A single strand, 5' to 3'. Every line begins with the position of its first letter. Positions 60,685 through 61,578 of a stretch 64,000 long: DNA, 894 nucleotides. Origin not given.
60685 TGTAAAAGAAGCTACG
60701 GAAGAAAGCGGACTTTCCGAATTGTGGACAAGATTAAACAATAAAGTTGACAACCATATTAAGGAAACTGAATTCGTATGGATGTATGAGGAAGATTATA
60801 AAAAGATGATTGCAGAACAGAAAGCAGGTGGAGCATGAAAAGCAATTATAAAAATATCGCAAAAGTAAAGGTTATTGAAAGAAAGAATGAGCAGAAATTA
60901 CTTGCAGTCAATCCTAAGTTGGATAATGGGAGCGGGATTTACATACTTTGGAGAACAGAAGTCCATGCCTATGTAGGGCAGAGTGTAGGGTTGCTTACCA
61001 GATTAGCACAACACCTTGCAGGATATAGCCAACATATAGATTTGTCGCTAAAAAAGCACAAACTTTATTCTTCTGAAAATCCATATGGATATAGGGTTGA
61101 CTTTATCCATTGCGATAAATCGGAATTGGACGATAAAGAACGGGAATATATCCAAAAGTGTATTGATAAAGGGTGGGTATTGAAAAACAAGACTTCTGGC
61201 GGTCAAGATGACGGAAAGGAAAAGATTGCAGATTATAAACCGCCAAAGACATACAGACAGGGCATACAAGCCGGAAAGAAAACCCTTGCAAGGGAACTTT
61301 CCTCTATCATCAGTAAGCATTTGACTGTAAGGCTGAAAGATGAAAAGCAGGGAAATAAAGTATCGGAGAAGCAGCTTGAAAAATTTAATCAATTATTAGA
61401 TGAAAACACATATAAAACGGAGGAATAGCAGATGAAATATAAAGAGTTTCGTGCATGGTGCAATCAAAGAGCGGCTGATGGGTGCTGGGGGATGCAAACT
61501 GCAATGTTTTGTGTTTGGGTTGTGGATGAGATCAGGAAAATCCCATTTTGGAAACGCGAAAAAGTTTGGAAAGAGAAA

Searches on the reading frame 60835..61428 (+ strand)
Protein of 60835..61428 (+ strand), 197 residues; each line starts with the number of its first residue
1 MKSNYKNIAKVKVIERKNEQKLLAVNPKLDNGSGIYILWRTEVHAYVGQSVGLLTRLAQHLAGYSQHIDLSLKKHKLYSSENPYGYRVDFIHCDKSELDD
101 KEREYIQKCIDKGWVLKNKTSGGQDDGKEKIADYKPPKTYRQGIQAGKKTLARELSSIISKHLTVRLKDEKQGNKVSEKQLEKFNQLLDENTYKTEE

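Call 62: search_protein_families(library=pfam, proteins=[window:60835-61428:+], max_evalue=0.001)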
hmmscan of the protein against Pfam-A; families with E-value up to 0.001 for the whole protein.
window:60835-61428:+ (197 aa): 1 family
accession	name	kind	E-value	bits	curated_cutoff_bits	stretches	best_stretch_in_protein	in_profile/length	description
PF01541.30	GIY-YIG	-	0.00035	21.3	22.6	1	34-108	3-71/78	GIY-YIG catalytic domain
